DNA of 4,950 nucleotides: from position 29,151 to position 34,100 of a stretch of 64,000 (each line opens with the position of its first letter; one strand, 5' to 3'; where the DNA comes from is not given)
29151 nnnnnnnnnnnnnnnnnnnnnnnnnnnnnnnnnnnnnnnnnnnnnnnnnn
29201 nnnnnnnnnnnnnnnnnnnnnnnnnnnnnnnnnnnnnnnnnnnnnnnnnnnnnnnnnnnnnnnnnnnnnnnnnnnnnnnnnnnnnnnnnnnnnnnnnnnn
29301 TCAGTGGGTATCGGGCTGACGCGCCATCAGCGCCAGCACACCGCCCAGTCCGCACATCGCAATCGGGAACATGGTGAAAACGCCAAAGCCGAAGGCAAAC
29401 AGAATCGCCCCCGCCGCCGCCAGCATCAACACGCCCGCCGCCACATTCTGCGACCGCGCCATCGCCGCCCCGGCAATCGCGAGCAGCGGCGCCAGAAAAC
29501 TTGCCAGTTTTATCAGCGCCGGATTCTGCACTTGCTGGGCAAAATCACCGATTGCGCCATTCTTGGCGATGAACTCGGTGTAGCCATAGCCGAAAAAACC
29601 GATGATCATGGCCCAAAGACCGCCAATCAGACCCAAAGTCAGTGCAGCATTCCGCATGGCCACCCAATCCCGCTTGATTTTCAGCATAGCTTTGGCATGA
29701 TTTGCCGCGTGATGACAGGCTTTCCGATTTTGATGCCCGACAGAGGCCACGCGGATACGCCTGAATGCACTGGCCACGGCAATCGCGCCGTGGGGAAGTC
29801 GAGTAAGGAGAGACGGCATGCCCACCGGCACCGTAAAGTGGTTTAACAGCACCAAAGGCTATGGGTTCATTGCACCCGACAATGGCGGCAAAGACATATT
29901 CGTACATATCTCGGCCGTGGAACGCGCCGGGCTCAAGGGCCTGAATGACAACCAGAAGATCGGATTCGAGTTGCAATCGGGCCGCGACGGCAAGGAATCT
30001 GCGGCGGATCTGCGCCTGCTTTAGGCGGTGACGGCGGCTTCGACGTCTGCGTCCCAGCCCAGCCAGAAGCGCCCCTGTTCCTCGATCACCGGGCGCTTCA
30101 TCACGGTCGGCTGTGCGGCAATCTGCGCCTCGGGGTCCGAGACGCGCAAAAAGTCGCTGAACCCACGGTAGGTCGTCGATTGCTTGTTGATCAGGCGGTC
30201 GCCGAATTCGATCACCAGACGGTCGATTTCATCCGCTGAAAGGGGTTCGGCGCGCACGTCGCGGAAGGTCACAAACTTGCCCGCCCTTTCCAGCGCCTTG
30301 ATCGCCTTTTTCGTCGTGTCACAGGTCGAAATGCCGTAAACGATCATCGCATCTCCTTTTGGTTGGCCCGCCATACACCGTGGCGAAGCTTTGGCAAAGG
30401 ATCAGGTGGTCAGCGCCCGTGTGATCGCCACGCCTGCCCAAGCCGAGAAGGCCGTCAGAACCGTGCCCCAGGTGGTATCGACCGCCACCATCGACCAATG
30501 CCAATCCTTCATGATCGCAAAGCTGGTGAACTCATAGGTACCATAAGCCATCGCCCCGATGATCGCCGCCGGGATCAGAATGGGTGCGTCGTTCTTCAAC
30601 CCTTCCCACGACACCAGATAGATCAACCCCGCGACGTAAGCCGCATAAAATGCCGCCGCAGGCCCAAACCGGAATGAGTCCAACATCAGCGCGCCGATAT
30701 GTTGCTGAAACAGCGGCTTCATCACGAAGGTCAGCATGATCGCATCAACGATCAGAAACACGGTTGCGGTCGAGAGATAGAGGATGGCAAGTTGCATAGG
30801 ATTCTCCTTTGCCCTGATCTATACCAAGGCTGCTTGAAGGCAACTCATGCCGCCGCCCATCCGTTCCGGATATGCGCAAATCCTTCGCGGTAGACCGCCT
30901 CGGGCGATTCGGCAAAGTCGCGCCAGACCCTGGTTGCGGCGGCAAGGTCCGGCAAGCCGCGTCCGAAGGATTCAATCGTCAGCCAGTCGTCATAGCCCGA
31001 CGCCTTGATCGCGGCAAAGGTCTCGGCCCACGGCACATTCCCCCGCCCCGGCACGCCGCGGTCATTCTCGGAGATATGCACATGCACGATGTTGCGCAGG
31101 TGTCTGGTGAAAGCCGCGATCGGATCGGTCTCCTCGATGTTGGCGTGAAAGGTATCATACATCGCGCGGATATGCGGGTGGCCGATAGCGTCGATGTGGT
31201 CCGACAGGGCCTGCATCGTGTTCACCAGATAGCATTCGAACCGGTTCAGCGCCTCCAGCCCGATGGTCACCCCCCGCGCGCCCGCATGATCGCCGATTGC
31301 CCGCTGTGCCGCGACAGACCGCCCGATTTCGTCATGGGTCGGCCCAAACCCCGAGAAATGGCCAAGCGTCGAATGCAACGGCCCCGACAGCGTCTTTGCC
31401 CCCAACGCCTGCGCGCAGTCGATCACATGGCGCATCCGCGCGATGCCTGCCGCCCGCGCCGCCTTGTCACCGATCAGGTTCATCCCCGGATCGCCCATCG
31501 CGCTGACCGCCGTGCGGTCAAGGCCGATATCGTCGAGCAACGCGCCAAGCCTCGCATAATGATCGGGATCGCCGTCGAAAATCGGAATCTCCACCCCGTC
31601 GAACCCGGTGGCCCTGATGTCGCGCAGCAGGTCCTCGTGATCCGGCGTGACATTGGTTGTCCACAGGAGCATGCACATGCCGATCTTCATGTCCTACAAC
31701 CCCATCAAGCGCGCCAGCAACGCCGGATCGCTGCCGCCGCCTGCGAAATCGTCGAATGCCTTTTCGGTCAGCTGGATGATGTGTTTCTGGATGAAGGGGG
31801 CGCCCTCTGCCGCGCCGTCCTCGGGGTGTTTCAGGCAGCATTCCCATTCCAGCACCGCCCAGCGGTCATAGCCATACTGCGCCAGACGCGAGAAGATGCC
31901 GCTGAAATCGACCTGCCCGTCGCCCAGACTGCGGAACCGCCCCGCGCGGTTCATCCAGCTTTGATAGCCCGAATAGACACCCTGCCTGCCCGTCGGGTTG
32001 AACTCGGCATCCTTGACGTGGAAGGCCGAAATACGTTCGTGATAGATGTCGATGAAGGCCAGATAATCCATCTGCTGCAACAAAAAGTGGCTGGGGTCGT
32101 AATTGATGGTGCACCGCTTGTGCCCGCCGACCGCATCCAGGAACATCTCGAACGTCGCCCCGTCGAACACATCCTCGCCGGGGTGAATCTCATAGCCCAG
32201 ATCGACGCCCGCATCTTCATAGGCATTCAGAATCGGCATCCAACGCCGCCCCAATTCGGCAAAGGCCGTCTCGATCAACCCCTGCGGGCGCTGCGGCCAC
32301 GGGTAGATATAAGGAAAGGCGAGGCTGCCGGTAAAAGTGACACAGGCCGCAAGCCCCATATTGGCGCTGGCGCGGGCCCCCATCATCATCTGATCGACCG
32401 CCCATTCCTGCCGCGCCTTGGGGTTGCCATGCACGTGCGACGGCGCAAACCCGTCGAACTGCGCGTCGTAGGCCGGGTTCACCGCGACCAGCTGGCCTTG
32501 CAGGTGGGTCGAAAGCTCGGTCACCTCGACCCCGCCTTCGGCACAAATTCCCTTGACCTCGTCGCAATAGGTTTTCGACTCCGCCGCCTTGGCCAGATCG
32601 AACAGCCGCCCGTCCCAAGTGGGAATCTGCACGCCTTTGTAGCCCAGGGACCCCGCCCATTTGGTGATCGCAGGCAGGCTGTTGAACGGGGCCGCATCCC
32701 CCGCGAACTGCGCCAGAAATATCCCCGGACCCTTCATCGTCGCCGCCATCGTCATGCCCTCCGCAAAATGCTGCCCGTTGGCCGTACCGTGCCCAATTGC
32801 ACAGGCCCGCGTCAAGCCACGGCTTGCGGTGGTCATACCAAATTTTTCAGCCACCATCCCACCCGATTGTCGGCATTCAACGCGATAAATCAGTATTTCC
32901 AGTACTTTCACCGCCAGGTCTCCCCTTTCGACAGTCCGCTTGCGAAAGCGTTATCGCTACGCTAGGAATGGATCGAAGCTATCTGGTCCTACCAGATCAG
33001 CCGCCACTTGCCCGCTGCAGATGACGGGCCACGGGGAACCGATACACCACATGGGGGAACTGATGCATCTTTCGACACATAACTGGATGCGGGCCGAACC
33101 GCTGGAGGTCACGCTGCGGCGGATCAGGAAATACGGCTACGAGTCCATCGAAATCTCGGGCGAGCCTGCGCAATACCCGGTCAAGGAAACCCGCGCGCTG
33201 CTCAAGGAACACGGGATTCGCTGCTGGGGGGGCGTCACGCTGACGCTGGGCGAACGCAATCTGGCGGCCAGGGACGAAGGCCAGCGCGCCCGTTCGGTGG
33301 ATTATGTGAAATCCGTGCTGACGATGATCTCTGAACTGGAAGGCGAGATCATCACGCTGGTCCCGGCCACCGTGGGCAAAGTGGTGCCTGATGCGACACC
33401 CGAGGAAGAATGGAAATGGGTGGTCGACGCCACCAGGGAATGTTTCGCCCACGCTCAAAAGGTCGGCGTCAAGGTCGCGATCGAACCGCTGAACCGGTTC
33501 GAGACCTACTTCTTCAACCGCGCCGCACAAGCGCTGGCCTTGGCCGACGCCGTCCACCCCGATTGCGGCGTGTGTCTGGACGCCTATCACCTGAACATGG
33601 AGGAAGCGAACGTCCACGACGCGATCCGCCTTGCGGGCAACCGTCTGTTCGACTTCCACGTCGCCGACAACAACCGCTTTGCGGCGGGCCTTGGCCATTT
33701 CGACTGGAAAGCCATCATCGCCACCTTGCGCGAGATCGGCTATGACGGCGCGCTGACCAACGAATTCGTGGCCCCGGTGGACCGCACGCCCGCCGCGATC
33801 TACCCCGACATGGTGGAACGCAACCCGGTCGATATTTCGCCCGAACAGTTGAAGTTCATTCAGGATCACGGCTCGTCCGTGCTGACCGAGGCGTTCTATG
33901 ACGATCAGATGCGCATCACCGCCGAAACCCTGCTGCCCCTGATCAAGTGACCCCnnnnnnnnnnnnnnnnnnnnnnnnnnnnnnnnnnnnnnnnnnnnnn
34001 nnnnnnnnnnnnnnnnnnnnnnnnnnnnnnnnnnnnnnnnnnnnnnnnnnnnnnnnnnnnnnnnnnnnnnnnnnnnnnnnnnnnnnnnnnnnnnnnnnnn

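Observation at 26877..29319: Four-gene bufferin-type RiPP operon (DUF2282 precursor, DUF692/MNIO, DUF2063, DoxX) with no visible regulator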

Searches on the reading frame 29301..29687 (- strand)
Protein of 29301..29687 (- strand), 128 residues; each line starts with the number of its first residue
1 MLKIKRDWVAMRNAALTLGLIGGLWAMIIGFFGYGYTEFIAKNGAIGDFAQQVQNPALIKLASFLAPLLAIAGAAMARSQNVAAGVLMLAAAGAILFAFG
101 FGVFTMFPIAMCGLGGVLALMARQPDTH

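Call 59: search_protein_families(library=pfam, proteins=[window:29301-29687:-], max_evalue=0.001)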
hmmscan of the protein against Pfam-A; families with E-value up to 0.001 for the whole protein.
window:29301-29687:- (128 aa): 0 families

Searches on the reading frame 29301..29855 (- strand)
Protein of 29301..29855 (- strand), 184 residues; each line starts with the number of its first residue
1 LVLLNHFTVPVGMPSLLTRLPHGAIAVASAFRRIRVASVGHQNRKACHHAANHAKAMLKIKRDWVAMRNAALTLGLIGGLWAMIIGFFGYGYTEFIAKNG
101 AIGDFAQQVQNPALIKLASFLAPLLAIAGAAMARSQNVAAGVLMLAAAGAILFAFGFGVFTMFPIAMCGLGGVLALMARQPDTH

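Call 3: search_protein_families(library=pfam, proteins=[window:29301-29855:-], max_evalue=0.01)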
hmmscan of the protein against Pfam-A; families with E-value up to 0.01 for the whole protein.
window:29301-29855:- (184 aa): 0 families

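Call 4: search_protein_families(library=ncbifam, proteins=[window:29301-29855:-], max_evalue=0.01)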
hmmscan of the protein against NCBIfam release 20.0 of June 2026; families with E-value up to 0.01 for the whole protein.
window:29301-29855:- (184 aa): 0 families

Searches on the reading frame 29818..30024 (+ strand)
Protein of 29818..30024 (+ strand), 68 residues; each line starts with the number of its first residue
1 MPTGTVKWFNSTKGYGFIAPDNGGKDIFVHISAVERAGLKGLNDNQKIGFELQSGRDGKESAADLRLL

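Call 3: search_protein_families(library=pfam, proteins=[window:29818-30024:+], max_evalue=0.01)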
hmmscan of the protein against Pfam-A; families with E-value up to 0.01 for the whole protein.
window:29818-30024:+ (68 aa): 2 families
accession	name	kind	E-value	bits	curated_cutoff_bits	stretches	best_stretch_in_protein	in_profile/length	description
PF00313.28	CSD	-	4.2e-23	81.4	27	1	3-66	2-64/66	'Cold-shock' DNA-binding domain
PF08206.17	OB_RNB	-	0.00012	22.2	24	1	11-36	6-31/58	Ribonuclease B OB domain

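Call 4: search_protein_families(library=ncbifam, proteins=[window:29818-30024:+], max_evalue=0.01)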
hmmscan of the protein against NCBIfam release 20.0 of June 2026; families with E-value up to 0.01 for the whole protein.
window:29818-30024:+ (68 aa): 11 families
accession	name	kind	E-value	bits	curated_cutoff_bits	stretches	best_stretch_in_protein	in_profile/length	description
NF049933.1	TransAntitermCspE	equivalog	1.2e-24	86.2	120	1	3-63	5-64/69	transcription antiterminator/RNA stability regulator CspE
NF007679.0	PRK10354.1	subfamily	3.5e-22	78.5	130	1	3-59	6-62/70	RNA chaperone/antiterminator CspA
NF007062.0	PRK09507.1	subfamily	2.4e-21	75.5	133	1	4-64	6-65/69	transcription antiterminator/RNA stability regulator CspE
NF007378.0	PRK09890.1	equivalog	5e-21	74.7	144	1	3-62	6-65/70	cold shock protein CspG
NF008190.0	PRK10943.1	subfamily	8.9e-21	73.6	137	1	4-59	6-61/69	cold shock-like protein CspC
TIGR02381.1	cspD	equivalog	4.4e-19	68.2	115.4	1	1-61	1-61/68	cold shock domain-containing protein CspD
NF011574.0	PRK14998.1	equivalog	1.1e-17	63.9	147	1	1-60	1-60/73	cold shock-like protein CspD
NF007405.0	PRK09937.1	equivalog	5.4e-17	61.8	152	1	1-60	1-60/74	cold shock-like protein CspD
NF038236.1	retron_eff_Se72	equivalog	8.7e-09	35.2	82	1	4-59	1-54/62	retron Se72 family effector protein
NF012007.0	PRK15463.1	subfamily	3.5e-08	33.2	111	1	3-59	6-62/70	cold shock-like protein CspF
NF012008.0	PRK15464.1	equivalog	1.5e-06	28.2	141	1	3-35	6-38/70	cold shock-like protein CspH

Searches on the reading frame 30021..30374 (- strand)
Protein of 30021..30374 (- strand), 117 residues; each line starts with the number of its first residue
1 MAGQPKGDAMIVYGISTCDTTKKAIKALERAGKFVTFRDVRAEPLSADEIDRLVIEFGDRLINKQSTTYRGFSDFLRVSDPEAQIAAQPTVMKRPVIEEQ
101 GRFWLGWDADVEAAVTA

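Call 3: search_protein_families(library=pfam, proteins=[window:30021-30374:-], max_evalue=0.01)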
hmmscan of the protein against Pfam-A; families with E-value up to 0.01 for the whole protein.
window:30021-30374:- (117 aa): 1 family
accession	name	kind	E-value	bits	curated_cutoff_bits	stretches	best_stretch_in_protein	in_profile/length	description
PF03960.21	ArsC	-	2.9e-07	31.1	24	1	13-110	1-74/79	ArsC family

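Call 4: search_protein_families(library=ncbifam, proteins=[window:30021-30374:-], max_evalue=0.01)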
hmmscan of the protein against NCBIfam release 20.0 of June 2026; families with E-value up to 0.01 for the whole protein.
window:30021-30374:- (117 aa): 5 families
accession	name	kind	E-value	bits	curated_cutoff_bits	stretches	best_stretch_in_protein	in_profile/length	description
NF008107.0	PRK10853.1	equivalog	3.1e-13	49.9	121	1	10-109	3-109/119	ArsC family reductase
TIGR01617.1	arsC_related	subfamily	1.4e-11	44.7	75.05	1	12-110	3-110/117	Spx/MgsR family RNA polymerase-binding regulatory protein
NF041114.2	gluta_UXX_star_1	equivalog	2.9e-05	24.2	72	1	10-49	1-40/70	UXX-star selenoprotein family 1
NF002459.0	PRK01655.1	subfamily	3.1e-05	24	123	1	12-110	4-108/132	transcriptional regulator Spx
TIGR01616.1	nitro_assoc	hypoth_equivalog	0.0024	17.9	109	1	10-53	3-46/126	nitrogenase-associated protein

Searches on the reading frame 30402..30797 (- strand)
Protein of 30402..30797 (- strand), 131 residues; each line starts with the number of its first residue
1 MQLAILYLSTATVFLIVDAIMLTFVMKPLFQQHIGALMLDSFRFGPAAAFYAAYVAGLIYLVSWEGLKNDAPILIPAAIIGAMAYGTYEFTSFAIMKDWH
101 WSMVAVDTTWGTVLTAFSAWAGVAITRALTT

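Call 3: search_protein_families(library=pfam, proteins=[window:30402-30797:-], max_evalue=0.01)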
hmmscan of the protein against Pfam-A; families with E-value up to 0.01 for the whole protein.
window:30402-30797:- (131 aa): 1 family
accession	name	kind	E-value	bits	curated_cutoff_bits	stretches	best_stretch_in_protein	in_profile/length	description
PF09945.14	DUF2177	-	6.4e-34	117.2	26.9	1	4-123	2-123/124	Predicted membrane protein (DUF2177)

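Call 4: search_protein_families(library=ncbifam, proteins=[window:30402-30797:-], max_evalue=0.01)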
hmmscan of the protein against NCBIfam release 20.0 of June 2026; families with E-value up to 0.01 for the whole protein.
window:30402-30797:- (131 aa): 0 families

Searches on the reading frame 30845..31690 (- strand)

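Call 14: search_protein_families(library=pfam, proteins=[window:30845-31690:-], max_evalue=0.001)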
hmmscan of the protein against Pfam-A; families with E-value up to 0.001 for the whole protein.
window:30845-31690:- (281 aa): 1 family
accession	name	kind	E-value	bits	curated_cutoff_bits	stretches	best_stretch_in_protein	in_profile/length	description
PF01261.30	AP_endonuc_2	-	4e-43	148.3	31.1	1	23-275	2-247/249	Xylose isomerase-like TIM barrel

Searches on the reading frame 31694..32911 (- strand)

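Call 14: search_protein_families(library=pfam, proteins=[window:31694-32911:-], max_evalue=0.001)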
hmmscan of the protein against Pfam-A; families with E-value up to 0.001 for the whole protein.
window:31694-32911:- (405 aa): 1 family
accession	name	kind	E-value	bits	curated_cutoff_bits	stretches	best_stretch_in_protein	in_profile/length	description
PF01261.30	AP_endonuc_2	-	1.8e-37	129.8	31.1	1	85-376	3-248/249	Xylose isomerase-like TIM barrel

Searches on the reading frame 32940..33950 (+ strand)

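Call 14: search_protein_families(library=pfam, proteins=[window:32940-33950:+], max_evalue=0.001)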
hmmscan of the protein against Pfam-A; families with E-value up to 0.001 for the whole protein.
window:32940-33950:+ (336 aa): 1 family
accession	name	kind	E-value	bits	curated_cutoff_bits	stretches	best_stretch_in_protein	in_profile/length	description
PF01261.30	AP_endonuc_2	-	1.1e-45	156.8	31.1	1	59-283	1-234/249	Xylose isomerase-like TIM barrel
